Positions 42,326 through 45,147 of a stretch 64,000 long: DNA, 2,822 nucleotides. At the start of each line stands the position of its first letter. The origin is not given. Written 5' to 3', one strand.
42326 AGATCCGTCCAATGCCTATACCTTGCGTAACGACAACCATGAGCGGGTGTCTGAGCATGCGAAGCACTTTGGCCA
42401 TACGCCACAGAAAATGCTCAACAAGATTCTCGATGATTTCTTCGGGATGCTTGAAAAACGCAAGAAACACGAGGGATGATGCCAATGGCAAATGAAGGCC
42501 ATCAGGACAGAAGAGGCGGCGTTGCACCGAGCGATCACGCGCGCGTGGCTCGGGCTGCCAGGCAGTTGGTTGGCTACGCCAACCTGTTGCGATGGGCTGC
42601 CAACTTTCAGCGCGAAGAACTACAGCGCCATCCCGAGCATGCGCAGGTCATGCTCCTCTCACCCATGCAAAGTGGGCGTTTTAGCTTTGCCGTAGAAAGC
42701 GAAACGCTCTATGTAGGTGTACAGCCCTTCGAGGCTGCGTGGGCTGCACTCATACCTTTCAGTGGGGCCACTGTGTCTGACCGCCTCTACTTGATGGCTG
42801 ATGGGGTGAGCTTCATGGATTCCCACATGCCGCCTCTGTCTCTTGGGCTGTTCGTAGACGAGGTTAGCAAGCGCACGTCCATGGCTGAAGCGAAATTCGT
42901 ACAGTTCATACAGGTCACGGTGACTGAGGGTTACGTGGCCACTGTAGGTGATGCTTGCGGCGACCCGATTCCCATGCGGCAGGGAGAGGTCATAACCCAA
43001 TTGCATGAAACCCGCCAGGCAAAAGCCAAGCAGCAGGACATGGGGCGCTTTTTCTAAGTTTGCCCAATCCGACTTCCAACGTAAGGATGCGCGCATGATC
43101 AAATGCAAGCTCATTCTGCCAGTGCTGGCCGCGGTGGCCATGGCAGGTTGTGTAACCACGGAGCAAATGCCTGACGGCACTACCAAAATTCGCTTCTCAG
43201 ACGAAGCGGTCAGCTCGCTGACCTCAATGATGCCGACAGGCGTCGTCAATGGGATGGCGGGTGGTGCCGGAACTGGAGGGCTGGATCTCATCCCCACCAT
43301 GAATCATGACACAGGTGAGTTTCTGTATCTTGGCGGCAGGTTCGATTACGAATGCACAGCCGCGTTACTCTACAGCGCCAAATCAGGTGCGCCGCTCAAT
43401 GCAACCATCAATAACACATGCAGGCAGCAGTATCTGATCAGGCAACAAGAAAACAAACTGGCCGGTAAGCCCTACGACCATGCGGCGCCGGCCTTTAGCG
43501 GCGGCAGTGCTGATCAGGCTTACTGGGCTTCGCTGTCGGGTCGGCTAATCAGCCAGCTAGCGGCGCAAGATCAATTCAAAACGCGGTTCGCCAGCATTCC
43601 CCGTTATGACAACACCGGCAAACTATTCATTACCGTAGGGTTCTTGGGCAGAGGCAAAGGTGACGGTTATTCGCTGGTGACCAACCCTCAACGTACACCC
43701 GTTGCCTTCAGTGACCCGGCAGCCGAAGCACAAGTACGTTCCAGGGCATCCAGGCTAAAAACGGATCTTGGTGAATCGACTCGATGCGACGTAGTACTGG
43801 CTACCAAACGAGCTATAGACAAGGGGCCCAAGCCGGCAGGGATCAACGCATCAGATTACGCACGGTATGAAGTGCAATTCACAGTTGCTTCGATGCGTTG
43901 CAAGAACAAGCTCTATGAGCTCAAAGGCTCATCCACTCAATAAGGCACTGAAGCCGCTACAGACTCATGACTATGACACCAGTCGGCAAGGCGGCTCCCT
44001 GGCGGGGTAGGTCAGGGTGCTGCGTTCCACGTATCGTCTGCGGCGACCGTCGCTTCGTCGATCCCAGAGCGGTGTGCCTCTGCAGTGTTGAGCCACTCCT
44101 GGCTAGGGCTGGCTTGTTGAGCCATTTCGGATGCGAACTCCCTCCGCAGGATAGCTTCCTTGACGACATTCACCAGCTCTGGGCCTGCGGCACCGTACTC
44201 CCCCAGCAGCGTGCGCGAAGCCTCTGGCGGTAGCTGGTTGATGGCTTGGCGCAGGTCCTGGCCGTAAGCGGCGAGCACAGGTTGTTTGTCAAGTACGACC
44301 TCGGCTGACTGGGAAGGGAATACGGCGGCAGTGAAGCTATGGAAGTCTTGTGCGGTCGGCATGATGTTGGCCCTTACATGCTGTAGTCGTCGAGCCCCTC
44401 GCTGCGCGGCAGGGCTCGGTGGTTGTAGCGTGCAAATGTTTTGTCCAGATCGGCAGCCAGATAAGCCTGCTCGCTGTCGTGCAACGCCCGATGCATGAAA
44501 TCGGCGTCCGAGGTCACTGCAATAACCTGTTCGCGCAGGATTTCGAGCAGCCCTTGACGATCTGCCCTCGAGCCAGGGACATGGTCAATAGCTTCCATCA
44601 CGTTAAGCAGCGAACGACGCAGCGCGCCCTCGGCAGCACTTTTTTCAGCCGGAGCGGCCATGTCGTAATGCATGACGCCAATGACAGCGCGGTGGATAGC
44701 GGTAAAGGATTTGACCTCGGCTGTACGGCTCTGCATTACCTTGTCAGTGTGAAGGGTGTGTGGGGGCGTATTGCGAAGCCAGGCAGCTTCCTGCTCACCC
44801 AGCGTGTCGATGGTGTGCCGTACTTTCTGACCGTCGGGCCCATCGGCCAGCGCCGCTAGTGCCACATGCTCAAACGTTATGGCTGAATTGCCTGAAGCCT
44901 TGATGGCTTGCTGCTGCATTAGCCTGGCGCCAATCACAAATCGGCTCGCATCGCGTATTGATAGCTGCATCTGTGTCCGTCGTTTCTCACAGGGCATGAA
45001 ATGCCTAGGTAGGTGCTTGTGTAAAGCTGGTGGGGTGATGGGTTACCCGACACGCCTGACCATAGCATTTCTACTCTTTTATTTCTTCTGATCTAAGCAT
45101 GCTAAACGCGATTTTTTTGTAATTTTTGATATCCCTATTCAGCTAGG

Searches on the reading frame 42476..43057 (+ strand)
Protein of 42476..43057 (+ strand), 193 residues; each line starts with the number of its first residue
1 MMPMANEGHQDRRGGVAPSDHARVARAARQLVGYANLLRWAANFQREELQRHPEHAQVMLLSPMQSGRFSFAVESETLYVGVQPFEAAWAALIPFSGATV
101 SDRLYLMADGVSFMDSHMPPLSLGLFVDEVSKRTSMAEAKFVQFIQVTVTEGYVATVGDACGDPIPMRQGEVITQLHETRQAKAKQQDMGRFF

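Call 10: search_protein_families(library=pfam, proteins=[window:42476-43057:+], max_evalue=0.01)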
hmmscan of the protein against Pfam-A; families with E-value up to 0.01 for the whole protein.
window:42476-43057:+ (193 aa): 0 families

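Call 45: search_protein_families(library=ncbifam, proteins=[window:42476-43057:+], max_evalue=0.05)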
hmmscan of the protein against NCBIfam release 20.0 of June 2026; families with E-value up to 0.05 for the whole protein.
window:42476-43057:+ (193 aa): 0 families

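Call 59: find_homologous_proteins(query=window:42476-43057:+)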
Query window:42476-43057:+ (193 aa): 87 proteins with E <= 0.001 among 248 candidates.
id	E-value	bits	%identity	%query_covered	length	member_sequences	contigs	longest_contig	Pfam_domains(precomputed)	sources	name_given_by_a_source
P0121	2.6e-121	420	100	98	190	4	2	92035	-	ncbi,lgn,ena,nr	nr:hypothetical protein [uncultured Pseudomonas sp.]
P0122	3.2e-85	302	69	98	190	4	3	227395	-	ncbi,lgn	-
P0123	8.7e-82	291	71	98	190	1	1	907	-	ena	-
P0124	1.5e-78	281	66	97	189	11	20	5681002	-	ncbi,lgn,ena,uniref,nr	ncbi:hypothetical protein [Pseudomonas sp. NY11382]|uniref:hypothetical protein n=2 Tax=unclassified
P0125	1.6e-78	281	65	98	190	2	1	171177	-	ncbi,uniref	ncbi:hypothetical protein [Pseudomonas sp. NPDC090592]|uniref:hypothetical protein n=1 Tax=Pseudomon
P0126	3.3e-78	280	70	83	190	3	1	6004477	-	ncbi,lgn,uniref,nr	ncbi:hypothetical protein [Pseudomonas sp. BP8]|uniref:hypothetical protein n=1 Tax=Pseudomonas sp. 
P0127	5.9e-78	279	65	98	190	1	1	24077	-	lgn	-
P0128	9.4e-78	278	69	83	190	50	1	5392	-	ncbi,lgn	ncbi:MAG: hypothetical protein WBQ92_01330 [Pseudomonas alloputida]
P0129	1.2e-77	278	65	99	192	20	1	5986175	-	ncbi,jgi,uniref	ncbi:hypothetical protein [Pseudomonas sp. NFX1]|jgi:hypothetical protein|uniref:hypothetical protei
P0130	5.9e-77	276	64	98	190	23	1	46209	-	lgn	-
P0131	8.7e-75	268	64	98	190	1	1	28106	-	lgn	-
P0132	1.4e-72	261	62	98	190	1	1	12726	-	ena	-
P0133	3.3e-72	260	62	98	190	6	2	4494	-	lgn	-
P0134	9.3e-71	255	61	98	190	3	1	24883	-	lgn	-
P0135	1.5e-65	238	61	92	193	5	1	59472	-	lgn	-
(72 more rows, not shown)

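Call 71: predict_structure(alignment_id=A2)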
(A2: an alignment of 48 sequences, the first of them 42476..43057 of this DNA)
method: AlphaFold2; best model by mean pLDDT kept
length: 193 residues; sequences in the alignment: 48
mean_pLDDT: 85.4   pTM: 0.77
mean pLDDT of the five models: 85.4, 83.9, 83.1, 79.2, 76.9
residues with pLDDT >= 90: 115; 70-90: 50; 50-70: 16; < 50: 12
segments of 3 or more residues with pLDDT < 50: 5-14
pLDDT, mean of each block of 10 residues (from residue 1): 50 61 88 93 89 86 92 96 96 95 93 85 94 95 97 94 92 72 63 51
secondary structure, 60 per line:
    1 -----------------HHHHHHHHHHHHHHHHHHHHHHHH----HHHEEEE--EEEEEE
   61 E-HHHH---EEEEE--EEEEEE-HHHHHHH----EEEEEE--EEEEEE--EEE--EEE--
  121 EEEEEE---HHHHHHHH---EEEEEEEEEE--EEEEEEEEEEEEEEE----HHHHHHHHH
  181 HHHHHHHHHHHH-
elements in order: H18-41 E49-52 E55-61 H63-66 E70-74 E77-82 H84-90 E95-100 E103-108 E111-113 E116-118 E121-126 H130-137 E141-150 E153-167 H172-192

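Call 74: fold_search(model_id=the predicted structure, library=pdb)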
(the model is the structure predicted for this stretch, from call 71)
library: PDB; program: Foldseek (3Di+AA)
matches with E <= 10: 247; with E <= 0.001: 0
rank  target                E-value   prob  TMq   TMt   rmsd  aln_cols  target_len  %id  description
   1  9ihp_C                1.3e-01  0.15  0.17  0.15  13.7       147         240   11  Open state without NUQM and with flavoprotein (classification state 3) of Pichia pastoris mitochondrial complex I in c (released 2025-10-15)
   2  6yj4_C                1.4e-01  0.09  0.15  0.13  14.8       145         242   13  Structure of Yarrowia lipolytica complex I at 2.7 A (released 2020-08-12)
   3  3afe_C                5.6e-01  0.05  0.10  0.06  13.3        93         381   11  Crystal structure of the HsaA monooxygenase from M.tuberculosis (released 2010-05-26)
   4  2w1k_A                6.0e-01  0.04  0.16  0.15  16.2       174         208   11  Crystal Structure of Sortase C-3 (SRTC-3) from Streptococcus pneumoniae (released 2008-12-23)
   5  3afe_B                1.1e+00  0.04  0.09  0.05  13.0        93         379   12  Crystal structure of the HsaA monooxygenase from M.tuberculosis (released 2010-05-26)
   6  6kni_A                1.5e+00  0.04  0.14  0.08  12.9       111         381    9  Crystal structure of SbnH in complex with the cofactor PLP, a PLP-dependent decarboxylase in Staphyloferrin B biothesy (released 2019-11-13)
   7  3rcc_I                1.5e+00  0.03  0.18  0.24  14.1       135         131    7  Crystal Structure of the Streptococcus agalactiae Sortase A (released 2011-09-07)
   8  2o8b_A                1.5e+00  0.03  0.12  0.04  13.2        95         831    7  human MutSalpha (MSH2/MSH6) bound to ADP and a G T mispair (released 2007-06-05)
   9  2o8c_A                1.6e+00  0.03  0.14  0.04  14.0       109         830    8  human MutSalpha (MSH2/MSH6) bound to ADP and an O6-methyl-guanine T mispair (released 2007-06-05)
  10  7ktr_C                1.6e+00  0.02  0.12  0.07  15.2       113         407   10  Cryo-EM structure of the human SAGA coactivator complex (TRRAP, core) (released 2021-11-10)
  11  8ioo_C                1.8e+00  0.02  0.11  0.07  13.1       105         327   10  Crystal structure of Deinococcus radiodurans RecJ-like protein in complex with Mg2+ (released 2024-03-20)
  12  8guu                  1.9e+00  0.03  0.18  0.17  12.1       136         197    6  Crystal structure of pilus-specific sortase C mutant from Streptococcus sanguinis (released 2023-06-21)
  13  3afe_A                1.9e+00  0.02  0.10  0.06  13.9        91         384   10  Crystal structure of the HsaA monooxygenase from M.tuberculosis (released 2010-05-26)
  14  5k3h_A                1.9e+00  0.02  0.10  0.04   9.1        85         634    7  Crystals structure of Acyl-CoA oxidase-1 in Caenorhabditis elegans, Apo form-II (released 2016-08-24)
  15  2rfq_B                1.9e+00  0.02  0.08  0.05  12.1        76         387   13  Crystal structure of 3-HSA hydroxylase from Rhodococcus sp. RHA1 (released 2007-10-16)
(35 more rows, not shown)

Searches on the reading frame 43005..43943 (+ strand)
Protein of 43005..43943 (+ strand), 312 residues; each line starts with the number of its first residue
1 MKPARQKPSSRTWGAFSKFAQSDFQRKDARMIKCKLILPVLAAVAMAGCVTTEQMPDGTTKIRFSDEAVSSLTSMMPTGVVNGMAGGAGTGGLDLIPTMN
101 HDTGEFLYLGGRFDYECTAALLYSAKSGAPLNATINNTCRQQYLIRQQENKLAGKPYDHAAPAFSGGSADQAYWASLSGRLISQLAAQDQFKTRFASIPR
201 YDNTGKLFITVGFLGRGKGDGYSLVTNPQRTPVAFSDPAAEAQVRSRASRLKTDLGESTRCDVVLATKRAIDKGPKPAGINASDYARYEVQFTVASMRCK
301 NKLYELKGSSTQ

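Call 10: search_protein_families(library=pfam, proteins=[window:43005-43943:+], max_evalue=0.01)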
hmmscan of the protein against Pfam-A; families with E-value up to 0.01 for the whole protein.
window:43005-43943:+ (312 aa): 0 families

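Call 44: search_protein_families(library=ncbifam, proteins=[window:43095-43943:+], max_evalue=0.05)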
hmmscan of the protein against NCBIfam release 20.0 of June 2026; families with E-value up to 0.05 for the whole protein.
window:43095-43943:+ (282 aa): 0 families

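Call 92: find_homologous_proteins(query=window:43095-43943:+)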
Query window:43095-43943:+ (282 aa): 26 proteins with E <= 0.001 among 2420 candidates.
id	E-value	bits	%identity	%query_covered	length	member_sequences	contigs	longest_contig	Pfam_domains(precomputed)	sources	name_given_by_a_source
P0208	5.5e-180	615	97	100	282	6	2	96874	-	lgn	-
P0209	7.6e-112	391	64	99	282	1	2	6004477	-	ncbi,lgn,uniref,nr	ncbi:hypothetical protein [Pseudomonas sp. BP8]|uniref:hypothetical protein n=1 Tax=Pseudomonas sp. 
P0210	1.8e-111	390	63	99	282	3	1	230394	-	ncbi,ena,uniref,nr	ncbi:hypothetical protein [Pseudomonas sp. S36]|uniref:hypothetical protein n=1 Tax=Pseudomonas sp. 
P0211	8.5e-103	362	59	100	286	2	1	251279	-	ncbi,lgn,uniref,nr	ncbi:hypothetical protein F3J44_15075 [Pantoea sp. Tr-811]|uniref:hypothetical protein n=1 Tax=Panto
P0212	4.8e-101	356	59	97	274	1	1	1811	-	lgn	-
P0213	2.6e-100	354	59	100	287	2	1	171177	-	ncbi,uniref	ncbi:hypothetical protein [Pseudomonas sp. NPDC090592]|uniref:hypothetical protein n=1 Tax=Pseudomon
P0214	9.1e-100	352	58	99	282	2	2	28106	-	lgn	-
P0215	2.3e-97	344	56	99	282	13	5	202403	-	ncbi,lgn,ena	ncbi:TPA: hypothetical protein ACKP2Y_000532 [Pseudomonas putida]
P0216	2.8e-97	344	56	100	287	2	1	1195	-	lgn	-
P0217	2.9e-96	340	54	99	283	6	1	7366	-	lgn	-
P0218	4.0e-96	340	56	96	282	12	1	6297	-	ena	-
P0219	1.1e-94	335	59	95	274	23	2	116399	-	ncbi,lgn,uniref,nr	ncbi:hypothetical protein [Pseudomonas putida]|uniref:hypothetical protein n=1 Tax=Pseudomonas putid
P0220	5.4e-93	329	56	100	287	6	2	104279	-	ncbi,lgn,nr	ncbi:TPA: hypothetical protein U8207_001773 [Pseudomonas putida]|nr:hypothetical protein [Pseudomona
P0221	2.6e-92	327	56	98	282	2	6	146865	-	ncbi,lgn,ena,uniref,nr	ncbi:hypothetical protein I5S53_04755 [Pseudomonas juntendi]|uniref:hypothetical protein n=1 Tax=Pse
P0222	1.2e-91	325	56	97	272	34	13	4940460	-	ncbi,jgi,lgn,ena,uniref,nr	ncbi:hypothetical protein Q9323_02895 [Pseudomonas fulva]|uniref:hypothetical protein n=1 Tax=Pseudo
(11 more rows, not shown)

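Call 93: find_encoding_contigs(protein=P0222, flank=6000, max_places=5)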
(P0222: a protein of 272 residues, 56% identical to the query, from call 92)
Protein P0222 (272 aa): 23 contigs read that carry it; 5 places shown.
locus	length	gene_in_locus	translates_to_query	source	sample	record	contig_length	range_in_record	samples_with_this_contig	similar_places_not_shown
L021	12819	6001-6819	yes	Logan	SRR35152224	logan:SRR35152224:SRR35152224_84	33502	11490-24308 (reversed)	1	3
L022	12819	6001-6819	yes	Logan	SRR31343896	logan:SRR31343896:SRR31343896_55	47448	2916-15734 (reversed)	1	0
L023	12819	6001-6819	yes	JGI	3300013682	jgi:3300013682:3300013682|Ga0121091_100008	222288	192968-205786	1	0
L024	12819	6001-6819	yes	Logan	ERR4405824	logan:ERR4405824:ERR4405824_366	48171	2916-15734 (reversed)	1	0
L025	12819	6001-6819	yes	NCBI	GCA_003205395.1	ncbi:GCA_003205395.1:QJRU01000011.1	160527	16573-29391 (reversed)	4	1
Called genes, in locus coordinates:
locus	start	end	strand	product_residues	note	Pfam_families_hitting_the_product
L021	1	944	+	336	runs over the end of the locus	PF08240:ADH_N, PF00107:ADH_zinc_N, PF13602:ADH_zinc_N_2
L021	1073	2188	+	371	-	PF01497:Peripla_BP_2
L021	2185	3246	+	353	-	PF01032:FecCD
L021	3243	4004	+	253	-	PF02463:SMC_N (faint), PF00005:ABC_tran, PF13304:AAA_21 (weak)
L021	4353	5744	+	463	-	PF13520:AA_permease_2, PF00324:AA_permease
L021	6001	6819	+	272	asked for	-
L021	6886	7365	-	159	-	-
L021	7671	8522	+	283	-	PF14361:RsbRD_N, PF01740:STAS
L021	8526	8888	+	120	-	PF01740:STAS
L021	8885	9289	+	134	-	PF13581:HATPase_c_2, PF02518:HATPase_c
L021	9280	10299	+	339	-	PF13581:HATPase_c_2, PF07228:SpoIIE (faint)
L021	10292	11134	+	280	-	PF00512:HisKA, PF02518:HATPase_c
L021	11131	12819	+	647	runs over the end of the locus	PF00072:Response_reg, PF08448:PAS_4 (weak), PF00512:HisKA (weak), PF02518:HATPase_c, PF00072:Response_reg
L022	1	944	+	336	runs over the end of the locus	PF08240:ADH_N, PF00107:ADH_zinc_N, PF13602:ADH_zinc_N_2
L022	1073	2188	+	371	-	PF01497:Peripla_BP_2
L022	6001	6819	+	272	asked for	-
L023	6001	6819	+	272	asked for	-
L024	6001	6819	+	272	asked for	-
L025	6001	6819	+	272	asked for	-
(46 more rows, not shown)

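Call 99: find_encoding_contigs(protein=P0219, flank=5000, max_places=4)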
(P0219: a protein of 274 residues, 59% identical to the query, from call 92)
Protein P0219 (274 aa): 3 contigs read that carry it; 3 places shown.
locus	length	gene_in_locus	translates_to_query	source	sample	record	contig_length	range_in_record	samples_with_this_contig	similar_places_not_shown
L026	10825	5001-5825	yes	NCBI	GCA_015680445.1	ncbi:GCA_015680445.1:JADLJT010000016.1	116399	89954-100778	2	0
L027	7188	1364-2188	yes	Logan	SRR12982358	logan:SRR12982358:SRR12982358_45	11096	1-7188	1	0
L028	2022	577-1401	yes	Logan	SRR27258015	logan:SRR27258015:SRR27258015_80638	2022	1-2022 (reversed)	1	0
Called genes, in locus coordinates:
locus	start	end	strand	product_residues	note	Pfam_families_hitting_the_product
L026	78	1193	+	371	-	PF01497:Peripla_BP_2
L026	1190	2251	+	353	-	PF01032:FecCD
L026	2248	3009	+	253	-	PF02463:SMC_N (faint), PF00005:ABC_tran, PF13304:AAA_21 (weak)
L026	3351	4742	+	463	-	PF13520:AA_permease_2, PF00324:AA_permease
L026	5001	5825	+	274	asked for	-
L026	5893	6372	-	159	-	-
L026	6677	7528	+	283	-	PF14361:RsbRD_N, PF01740:STAS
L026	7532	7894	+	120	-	PF01740:STAS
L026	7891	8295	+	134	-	PF13581:HATPase_c_2, PF02518:HATPase_c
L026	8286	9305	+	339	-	PF13581:HATPase_c_2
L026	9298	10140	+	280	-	PF00512:HisKA, PF02518:HATPase_c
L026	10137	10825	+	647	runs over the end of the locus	PF00072:Response_reg, PF08448:PAS_4 (weak), PF00512:HisKA (weak), PF02518:HATPase_c, PF00072:Response_reg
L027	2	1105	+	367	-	?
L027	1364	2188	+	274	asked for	-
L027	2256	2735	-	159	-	-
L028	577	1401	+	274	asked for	-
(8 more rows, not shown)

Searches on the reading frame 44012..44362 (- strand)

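Call 10: search_protein_families(library=pfam, proteins=[window:44012-44362:-], max_evalue=0.01)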
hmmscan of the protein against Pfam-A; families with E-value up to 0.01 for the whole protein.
window:44012-44362:- (116 aa): 0 families

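Call 44: search_protein_families(library=ncbifam, proteins=[window:44012-44362:-], max_evalue=0.05)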
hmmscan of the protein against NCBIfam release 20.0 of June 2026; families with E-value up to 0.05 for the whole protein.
window:44012-44362:- (116 aa): 0 families

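Call 105: search_protein_families(library=pfam, proteins=[window:44012-44362:-], max_evalue=5)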
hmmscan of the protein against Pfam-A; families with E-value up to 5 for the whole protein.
window:44012-44362:- (116 aa): 2 families
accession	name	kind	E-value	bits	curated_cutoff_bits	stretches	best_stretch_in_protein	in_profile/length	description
PF19719.4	DUF6213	-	0.098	13.3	27.7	1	89-108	25-44/66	Family of unknown function (DUF6213)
PF20204.3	DUF6566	-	0.12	13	26.7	1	89-110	49-70/78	Domain of unknown function (DUF6566)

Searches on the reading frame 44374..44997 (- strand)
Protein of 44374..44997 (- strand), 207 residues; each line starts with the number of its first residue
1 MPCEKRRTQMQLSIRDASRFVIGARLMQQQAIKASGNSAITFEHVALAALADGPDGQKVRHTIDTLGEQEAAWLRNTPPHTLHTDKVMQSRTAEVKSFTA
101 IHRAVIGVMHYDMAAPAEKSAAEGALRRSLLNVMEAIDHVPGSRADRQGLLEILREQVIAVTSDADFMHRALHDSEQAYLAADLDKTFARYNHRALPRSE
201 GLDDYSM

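Call 10: search_protein_families(library=pfam, proteins=[window:44374-44997:-], max_evalue=0.01)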
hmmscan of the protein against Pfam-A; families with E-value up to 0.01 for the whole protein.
window:44374-44997:- (207 aa): 0 families

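Call 44: search_protein_families(library=ncbifam, proteins=[window:44374-44997:-], max_evalue=0.05)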
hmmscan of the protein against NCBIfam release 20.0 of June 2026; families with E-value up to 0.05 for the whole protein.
window:44374-44997:- (207 aa): 3 families
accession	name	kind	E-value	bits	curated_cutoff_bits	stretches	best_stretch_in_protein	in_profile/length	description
NF003719.0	PRK05329.1-2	equivalog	0.014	14.3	359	1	28-70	26-68/423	glycerol-3-phosphate dehydrogenase subunit GlpB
TIGR02943.1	Sig70_famx1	hypoth_equivalog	0.015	15.1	162.2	1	109-193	16-99/188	RNA polymerase sigma-70 factor, TIGR02943 family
NF003718.0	PRK05329.1-1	equivalog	0.028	13.3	370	1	30-92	28-89/419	glycerol-3-phosphate dehydrogenase subunit GlpB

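Call 105: search_protein_families(library=pfam, proteins=[window:44374-44997:-], max_evalue=5)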
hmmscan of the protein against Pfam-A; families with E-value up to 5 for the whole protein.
window:44374-44997:- (207 aa): 1 family
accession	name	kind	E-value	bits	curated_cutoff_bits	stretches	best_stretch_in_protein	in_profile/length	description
PF16540.10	MKLP1_Arf_bdg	-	0.12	12.8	28.2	1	71-100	15-44/107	Arf6-interacting domain of mitotic kinesin-like protein 1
